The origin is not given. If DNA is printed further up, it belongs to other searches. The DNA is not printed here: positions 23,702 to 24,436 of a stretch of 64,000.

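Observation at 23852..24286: GcvH-family protein as the lead gene of the hdr operon, with no other glycine-cleavage genes nearby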

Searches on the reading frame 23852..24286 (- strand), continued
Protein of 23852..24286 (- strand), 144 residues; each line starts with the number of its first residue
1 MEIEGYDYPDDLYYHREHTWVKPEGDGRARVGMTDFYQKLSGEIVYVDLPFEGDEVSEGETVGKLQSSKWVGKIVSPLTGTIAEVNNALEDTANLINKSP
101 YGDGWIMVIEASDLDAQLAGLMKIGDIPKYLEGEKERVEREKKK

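Call 25: search_solved_structures(query=window:23852-24286:-, max_evalue=0.001, show_alignments=2)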
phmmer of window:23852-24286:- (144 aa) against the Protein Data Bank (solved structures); distinct sequences matched with E-value up to 0.001: 14.
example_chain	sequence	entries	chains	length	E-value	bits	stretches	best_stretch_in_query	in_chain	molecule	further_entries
3ift_A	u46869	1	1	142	4.9e-29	104.8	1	7-122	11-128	Glycine cleavage system H protein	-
3hgb_A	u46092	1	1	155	6.6e-29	104.4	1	7-122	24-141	Glycine cleavage system H protein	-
1onl_A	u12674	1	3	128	4.5e-26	95.2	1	7-134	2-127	glycine cleavage system H protein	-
3a8i_E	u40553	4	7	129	1.2e-24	90.5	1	8-123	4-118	Glycine cleavage system H protein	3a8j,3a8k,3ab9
3a7a_B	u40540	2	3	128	1.3e-24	90.5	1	8-123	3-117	Glycine cleavage system H protein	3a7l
1zko_A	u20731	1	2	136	2.9e-21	79.6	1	14-118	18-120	Glycine cleavage system H protein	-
2ka7_A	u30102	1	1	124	3.1e-21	79.4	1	14-118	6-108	Glycine cleavage system H protein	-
1dxm_A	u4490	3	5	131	5.7e-21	78.6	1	10-134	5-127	H PROTEIN | H PROTEIN OF THE GLYCINE CLEAVAGE SYSTEM | H-PROTEIN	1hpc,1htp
2edg_A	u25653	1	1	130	3.8e-19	72.7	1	15-132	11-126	Glycine cleavage system H protein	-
3klr_A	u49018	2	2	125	1.1e-18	71.3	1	15-132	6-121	Glycine cleavage system H protein | Glycine cleavage system H protein, mitochondrial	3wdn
8ugo_E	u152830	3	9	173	5.8e-18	68.8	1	15-132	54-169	Glycine cleavage system H protein, mitochondrial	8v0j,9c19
3tzu_A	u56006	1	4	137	1e-17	68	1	8-113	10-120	Glycine cleavage system H protein 1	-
3mxu_A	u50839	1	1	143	5e-17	65.8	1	10-119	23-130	Glycine cleavage system H protein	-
5a35_A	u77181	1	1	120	9.9e-07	32.4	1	25-113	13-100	GLYCINE CLEAVAGE SYSTEM H PROTEIN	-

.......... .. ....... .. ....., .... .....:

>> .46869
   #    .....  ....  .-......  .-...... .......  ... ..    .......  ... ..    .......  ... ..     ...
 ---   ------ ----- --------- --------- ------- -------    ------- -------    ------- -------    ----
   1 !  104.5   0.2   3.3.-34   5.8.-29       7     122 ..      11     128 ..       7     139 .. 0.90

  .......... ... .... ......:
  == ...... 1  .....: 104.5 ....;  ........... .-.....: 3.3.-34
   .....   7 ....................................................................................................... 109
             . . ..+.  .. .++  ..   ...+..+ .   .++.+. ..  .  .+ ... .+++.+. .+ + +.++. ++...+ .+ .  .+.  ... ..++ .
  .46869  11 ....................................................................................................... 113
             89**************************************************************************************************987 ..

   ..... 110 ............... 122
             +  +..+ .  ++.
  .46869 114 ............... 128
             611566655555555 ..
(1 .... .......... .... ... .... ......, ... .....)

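Call 28: find_related_loci(query=A1, collection=genome_contigs, flank=10000)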
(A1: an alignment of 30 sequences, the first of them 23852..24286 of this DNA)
Query A1 (144 aa) in genome_contigs; peptide patterns used: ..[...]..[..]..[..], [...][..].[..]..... (x = any residue, [..] = any of these).
142 stretches matched a pattern; 124 encode a relative of the query (tblastn E <= 1e-3); the best 80 are kept; 80 distinct loci.
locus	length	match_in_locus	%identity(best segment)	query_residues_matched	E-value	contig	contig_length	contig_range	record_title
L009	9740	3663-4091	59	2-144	4e-57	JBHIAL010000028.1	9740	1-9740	MAG: bacterium isolate K_2_bin.77 NODE_4023_length_9740_cov_13.019205, whole genome shotgun sequence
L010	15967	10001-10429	58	1-143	8e-57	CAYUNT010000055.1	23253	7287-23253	MAG TPA_asm: uncultured Candidatus Sumerlaeota bacterium isolate SRP167436_co1_195 genome assembly, contig: NODE_3318_le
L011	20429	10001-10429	59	1-143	2e-56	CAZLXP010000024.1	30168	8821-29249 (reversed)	MAG TPA_asm: uncultured bacterium isolate binchicken_co103_96 genome assembly, contig: NODE_1301_length_30168_cov_8.1487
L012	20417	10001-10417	60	1-139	1e-55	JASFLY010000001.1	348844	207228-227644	MAG: Candidatus Zixiibacteriota bacterium isolate D0817M20remetaG_Bin_28 D0817M20remetaG_FD_scaffold_2_c1, whole genome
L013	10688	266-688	61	2-142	8e-55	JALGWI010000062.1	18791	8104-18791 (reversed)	MAG: bacterium isolate Meg22_46_Bin_130 Meg22_46_Bin_130_scaffold_7034, whole genome shotgun sequence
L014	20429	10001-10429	59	1-143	1e-54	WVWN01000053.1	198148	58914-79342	MAG: Candidatus Zixiibacteriota bacterium isolate A-C077 C_merged_R1_(paired)_contig_517, whole genome shotgun sequence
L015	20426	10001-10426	57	1-142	4e-54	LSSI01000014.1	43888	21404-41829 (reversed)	MAG: Thermoplasmatales archaeon SM1-50 WOR1_30_36_1225, whole genome shotgun sequence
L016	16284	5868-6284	59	1-139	3e-54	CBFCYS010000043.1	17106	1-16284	MAG TPA_asm: uncultured bacterium isolate SRR26215675_binner12_Refined_126 genome assembly, contig: ERZ25073486.1735, wh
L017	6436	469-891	57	3-143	8e-54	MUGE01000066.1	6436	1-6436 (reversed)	MAG: Thermoplasmata archaeon M11B2D M11B2D_scaffold_415, whole genome shotgun sequence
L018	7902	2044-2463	60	1-140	1e-53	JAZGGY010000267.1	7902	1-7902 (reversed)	MAG: bacterium isolate SCS5bin.27 SCS5bin.27_267, whole genome shotgun sequence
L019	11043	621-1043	59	3-143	2e-53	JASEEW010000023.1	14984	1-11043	MAG: Thermoplasmatales archaeon isolate Yes46-08 NODE_689_length_14984_cov_0.341216, whole genome shotgun sequence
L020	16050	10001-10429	56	2-144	3e-53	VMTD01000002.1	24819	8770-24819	MAG: Methanobacteriota archaeon isolate S2_100 k141_329306, whole genome shotgun sequence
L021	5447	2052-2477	58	2-143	1e-53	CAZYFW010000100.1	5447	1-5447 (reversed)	MAG TPA_asm: uncultured Thermoplasmatales archaeon isolate binchicken_co150_735 genome assembly, contig: NODE_44370_leng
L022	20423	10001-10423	58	3-143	2e-53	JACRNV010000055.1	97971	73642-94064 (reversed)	MAG: Methanobacteriota archaeon isolate NC_groundwater_1944_Pr3_S-0.2um_58_6 scaffold_741717, whole genome shotgun seque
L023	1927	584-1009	58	1-143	6e-54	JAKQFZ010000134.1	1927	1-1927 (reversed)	MAG: Candidatus Omnitrophota bacterium isolate USDE_maxbin.238_sub k141_1506817, whole genome shotgun sequence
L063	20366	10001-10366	62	1-122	3e-49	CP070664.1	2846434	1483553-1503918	MAG: candidate division WOR-3 bacterium isolate bin77 chromosome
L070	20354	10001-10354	64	3-121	8e-49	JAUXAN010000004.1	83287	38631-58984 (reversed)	MAG: bacterium isolate CSMAG_2763 CSMAG_2763_k141_131359_length_83287_cov_244.8709, whole genome shotgun sequence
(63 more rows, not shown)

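Call 53: search_protein_families(library=pfam, max_evalue=0.001, proteins=[L070:10450-11772:+, L070:18288-19214:+, L070:9992-10420:+, L070:7011-7799:+, L063:11718-14219:+, L070:17612-18154:+, L070:19494-19952:+])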
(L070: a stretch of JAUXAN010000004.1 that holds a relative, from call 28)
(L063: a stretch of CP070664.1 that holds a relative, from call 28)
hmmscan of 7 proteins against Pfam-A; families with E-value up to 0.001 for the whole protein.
L070:10450-11772:+ (440 aa): 8 families
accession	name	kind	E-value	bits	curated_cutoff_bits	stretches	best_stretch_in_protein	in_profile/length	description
PF00072.30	Response_reg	-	3.1e-32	111.5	30.2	1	4-113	1-110/111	Response regulator receiver domain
PF01597.25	GCV_H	-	1.8e-24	86.4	22.2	1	145-259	1-113/122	Glycine cleavage H-protein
PF13183.11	Fer4_8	-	3.7e-10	40.6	27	1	302-363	3-68/68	4Fe-4S dicluster domain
PF13534.11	Fer4_17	-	1.1e-09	39.2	22.2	1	304-363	2-60/61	4Fe-4S dicluster domain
PF13187.11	Fer4_9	-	9.5e-09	35.6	27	1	304-362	2-50/52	4Fe-4S dicluster domain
PF13237.11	Fer4_10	-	2.2e-06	27.9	25.5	1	302-360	7-53/53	4Fe-4S dicluster domain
PF12838.12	Fer4_7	-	2.9e-06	28.1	27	1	304-363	2-52/52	4Fe-4S dicluster domain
PF25160.1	LdpA_Fe-S-bd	-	0.00027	21.1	27.6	1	301-321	25-45/49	LdpA Fe-S cluster-binding domain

L070:18288-19214:+ (308 aa): 1 family
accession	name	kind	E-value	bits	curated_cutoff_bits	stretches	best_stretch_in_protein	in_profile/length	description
PF01597.25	GCV_H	-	3.8e-21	75.7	22.2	1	143-261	1-119/122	Glycine cleavage H-protein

L070:9992-10420:+ (142 aa): 1 family
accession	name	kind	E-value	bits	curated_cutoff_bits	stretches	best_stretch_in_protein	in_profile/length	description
PF01597.25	GCV_H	-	5.6e-38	130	22.2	1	13-132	1-120/122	Glycine cleavage H-protein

L070:7011-7799:+ (262 aa): 4 families
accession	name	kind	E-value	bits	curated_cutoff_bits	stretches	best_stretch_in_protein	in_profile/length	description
PF00072.30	Response_reg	-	1.3e-47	161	30.2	2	6-122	1-110/111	Response regulator receiver domain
PF18428.7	BRCT_3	-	4.4e-06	27.1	26.1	0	3-58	5-59/102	BRCA1 C Terminus (BRCT) domain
PF20161.5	VpsR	-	4.3e-05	23.7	23.7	0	19-56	23-60/121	VpsR domain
PF23198.2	PDE8A_N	-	0.00021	21.6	29.6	0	4-82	10-90/147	PDE8A-like, N-terminal domain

L063:11718-14219:+ (833 aa): 9 families
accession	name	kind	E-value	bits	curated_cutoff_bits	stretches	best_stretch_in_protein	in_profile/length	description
PF02913.24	FAD-oxidase_C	-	1.3e-60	205.6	21.2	1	215-458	1-248/248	FAD linked oxidases, C-terminal domain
PF01565.28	FAD_binding_4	-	6e-39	133.4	26.4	1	41-178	1-138/139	FAD binding domain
PF02754.22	CCG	-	9.9e-24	83.7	20.6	2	717-801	1-82/85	Cysteine-rich domain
PF13183.11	Fer4_8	-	5.4e-11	43.3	27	1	490-558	2-68/68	4Fe-4S dicluster domain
PF13534.11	Fer4_17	-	7.6e-07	30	22.2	1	493-558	2-60/61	4Fe-4S dicluster domain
PF13746.11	Fer4_18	-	2.1e-05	25.1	27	0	485-509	53-77/114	4Fe-4S dicluster domain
PF13484.11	Fer4_16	-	0.00025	22.2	30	1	493-556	2-65/66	4Fe-4S double cluster binding domain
PF13237.11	Fer4_10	-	0.00037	20.8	25.5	1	491-555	7-53/53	4Fe-4S dicluster domain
PF12838.12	Fer4_7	-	0.00074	20.4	27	0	492-558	1-52/52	4Fe-4S dicluster domain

L070:17612-18154:+ (180 aa): 1 family
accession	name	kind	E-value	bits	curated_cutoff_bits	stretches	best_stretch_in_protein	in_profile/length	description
PF02866.23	Ldh_1_C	-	4.4e-30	105.4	22.6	1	14-172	3-169/174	lactate/malate dehydrogenase, alpha/beta C-terminal domain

L070:19494-19952:+ (152 aa): 1 family
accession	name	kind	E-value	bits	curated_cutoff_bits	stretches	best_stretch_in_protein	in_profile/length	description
PF01475.25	FUR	-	1.2e-37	129.2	23.1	1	22-141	2-121/121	Ferric uptake regulator family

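Call 56: predict_structure(alignment_id=A1)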
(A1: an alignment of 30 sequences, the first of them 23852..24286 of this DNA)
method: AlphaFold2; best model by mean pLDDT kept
length: 144 residues; sequences in the alignment: 30
mean_pLDDT: 91.2   pTM: 0.84
mean pLDDT of the five models: 91.2, 90.2, 87.7, 87.6, 86.7
residues with pLDDT >= 90: 95; 70-90: 47; 50-70: 2; < 50: 0
segments of 3 or more residues with pLDDT < 50: none
pLDDT, mean of each block of 10 residues (from residue 1): 90 95 94 89 90 97 91 94 94 85 94 96 92 85 68
secondary structure, 60 per line:
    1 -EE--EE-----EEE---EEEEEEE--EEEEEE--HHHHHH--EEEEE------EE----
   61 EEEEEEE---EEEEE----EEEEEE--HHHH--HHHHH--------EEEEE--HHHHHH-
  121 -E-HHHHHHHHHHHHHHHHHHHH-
elements in order: E13-15 E19-25 E28-33 H36-41 E44-48 E61-67 E71-75 E80-85 H88-91 H94-98 E107-111 H114-119 H124-143

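Call 57: search_protein_representatives(protein=window:23852-24286:-)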
Query: 144 residues. Proteins with E-value up to 0.001 (for the whole library): 9824; up to 1e-10: 3032; up to 1e-30: 14. The best 150 are listed.
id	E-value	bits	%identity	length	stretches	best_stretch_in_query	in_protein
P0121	2.5e-53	196.6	36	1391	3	3-130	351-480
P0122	1.6e-40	155.1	62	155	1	1-113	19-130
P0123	1.5e-35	138.9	48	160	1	5-140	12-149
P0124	1.2e-34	136.0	51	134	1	3-122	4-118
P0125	7.1e-33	130.2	48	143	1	2-128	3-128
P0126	1.2e-32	129.5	50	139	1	1-126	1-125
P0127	1.4e-32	129.3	46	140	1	2-135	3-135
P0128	2.2e-32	128.6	44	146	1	2-137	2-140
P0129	2.3e-32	128.6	43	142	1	1-138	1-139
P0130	7.6e-32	126.9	36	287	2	11-114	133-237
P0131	9.0e-32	126.7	51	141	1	1-123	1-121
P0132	1.5e-31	125.9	45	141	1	1-140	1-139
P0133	3.6e-31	124.7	45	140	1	1-138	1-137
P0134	4.2e-31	124.5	44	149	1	2-141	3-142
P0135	8.3e-30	120.3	41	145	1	1-140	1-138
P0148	2.2e-26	109.2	32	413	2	8-138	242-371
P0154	7.3e-26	107.5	37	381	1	2-141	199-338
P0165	7.4e-25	104.2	43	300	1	3-139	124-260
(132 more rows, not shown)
